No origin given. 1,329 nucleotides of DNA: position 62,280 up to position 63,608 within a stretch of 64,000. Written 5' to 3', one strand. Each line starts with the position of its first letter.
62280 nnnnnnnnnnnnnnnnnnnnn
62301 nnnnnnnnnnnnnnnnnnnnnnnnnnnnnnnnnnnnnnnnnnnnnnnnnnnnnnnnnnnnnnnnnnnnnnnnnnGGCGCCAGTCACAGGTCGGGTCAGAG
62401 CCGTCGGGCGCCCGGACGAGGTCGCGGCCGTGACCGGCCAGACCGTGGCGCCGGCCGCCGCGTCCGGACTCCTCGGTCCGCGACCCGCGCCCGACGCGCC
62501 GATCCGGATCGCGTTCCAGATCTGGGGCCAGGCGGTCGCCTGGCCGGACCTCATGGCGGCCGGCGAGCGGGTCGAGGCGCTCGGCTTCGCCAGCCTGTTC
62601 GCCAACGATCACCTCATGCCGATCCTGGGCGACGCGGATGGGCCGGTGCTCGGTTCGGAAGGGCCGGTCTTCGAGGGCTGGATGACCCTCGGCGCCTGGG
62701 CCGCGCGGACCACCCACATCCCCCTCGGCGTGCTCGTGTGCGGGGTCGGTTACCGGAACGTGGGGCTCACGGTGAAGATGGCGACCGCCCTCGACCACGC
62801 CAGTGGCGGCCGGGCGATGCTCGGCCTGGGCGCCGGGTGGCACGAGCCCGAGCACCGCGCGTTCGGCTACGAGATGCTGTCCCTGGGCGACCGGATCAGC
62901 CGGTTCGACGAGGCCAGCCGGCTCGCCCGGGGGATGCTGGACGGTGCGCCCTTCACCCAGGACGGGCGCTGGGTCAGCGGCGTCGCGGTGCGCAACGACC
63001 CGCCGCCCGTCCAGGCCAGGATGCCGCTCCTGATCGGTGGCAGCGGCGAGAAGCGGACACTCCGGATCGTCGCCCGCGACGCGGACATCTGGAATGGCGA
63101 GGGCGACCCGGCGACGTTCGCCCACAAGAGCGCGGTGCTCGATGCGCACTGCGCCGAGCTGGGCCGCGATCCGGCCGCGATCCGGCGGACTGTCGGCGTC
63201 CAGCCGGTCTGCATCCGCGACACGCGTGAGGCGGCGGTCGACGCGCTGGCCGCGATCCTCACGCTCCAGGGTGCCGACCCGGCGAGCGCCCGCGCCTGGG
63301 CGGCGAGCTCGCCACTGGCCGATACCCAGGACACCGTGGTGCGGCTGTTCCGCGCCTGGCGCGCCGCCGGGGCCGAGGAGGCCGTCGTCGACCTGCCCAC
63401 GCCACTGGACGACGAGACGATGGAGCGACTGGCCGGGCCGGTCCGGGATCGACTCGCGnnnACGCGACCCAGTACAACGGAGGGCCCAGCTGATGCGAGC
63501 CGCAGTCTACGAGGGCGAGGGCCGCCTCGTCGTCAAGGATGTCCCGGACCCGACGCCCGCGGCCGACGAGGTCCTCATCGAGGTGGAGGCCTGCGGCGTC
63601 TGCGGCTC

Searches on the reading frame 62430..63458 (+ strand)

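Call 47: search_protein_families(library=ncbifam, proteins=[window:62430-63458:+], max_evalue=0.00001)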
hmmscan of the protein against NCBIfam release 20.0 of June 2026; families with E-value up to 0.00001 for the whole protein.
window:62430-63458:+ (343 aa): 16 families
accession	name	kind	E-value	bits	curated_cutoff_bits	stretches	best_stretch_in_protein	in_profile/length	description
TIGR03560.1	F420_Rv1855c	subfamily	9e-59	199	231.4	1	33-255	8-226/227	TIGR03560 family F420-dependent LLM class oxidoreductase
TIGR03856.1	F420_MSMEG_2906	subfamily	1.7e-55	188.3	243.7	1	25-284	1-234/249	LLM class F420-dependent oxidoreductase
TIGR03619.1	F420_Rv2161c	subfamily_domain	4e-39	134.7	166.9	1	44-274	3-236/247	TIGR03619 family F420-dependent LLM class oxidoreductase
TIGR03621.1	F420_MSMEG_2516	subfamily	1.3e-26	93.4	213.15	1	36-221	11-173/295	TIGR03621 family F420-dependent LLM class oxidoreductase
TIGR03571.1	lucif_BA3436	subfamily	4.1e-16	59.1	303.9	1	46-221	38-204/304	TIGR03571 family LLM class oxidoreductase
TIGR04021.1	LLM_DMSO2_sfnG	equivalog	7.2e-11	42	382.95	1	109-278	88-254/350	dimethylsulfone monooxygenase SfnG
TIGR04465.1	ArgArg_F420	equivalog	1.1e-10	41.1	470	1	36-269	57-279/364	F420-dependent hydroxymycolic acid dehydrogenase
NF002619.0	PRK02271.1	equivalog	1.9e-10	40.6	276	1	84-272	43-225/329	5,10-methylenetetrahydromethanopterin reductase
TIGR03565.1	alk_sulf_monoox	equivalog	1.8e-09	37.1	518.2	1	82-274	54-241/346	FMNH2-dependent alkanesulfonate monooxygenase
TIGR03559.1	F420_Rv3520c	subfamily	3.1e-09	36.3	335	1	81-222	38-187/325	LLM class F420-dependent oxidoreductase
NF001939.1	PRK00719.1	subfamily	3.4e-09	36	510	1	83-275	55-242/373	alkanesulfonate monooxygenase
TIGR03555.1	F420_mer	equivalog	5.1e-09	36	348.7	1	85-273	42-225/325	5,10-methylenetetrahydromethanopterin reductase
TIGR03557.1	F420_G6P_family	subfamily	5.8e-08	32.2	210.4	1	40-273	14-227/316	TIGR03557 family F420-dependent LLM class oxidoreductase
TIGR03857.1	F420_MSMEG_2249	hypoth_equivalog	1.2e-07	31.3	218.4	1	87-272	46-229/329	TIGR03857 family LLM class F420-dependent oxidoreductase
TIGR03860.1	FMN_nitrolo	subfamily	8.6e-07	28.1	279.7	0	46-150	36-139/422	NtaA/DmoA family FMN-dependent monooxygenase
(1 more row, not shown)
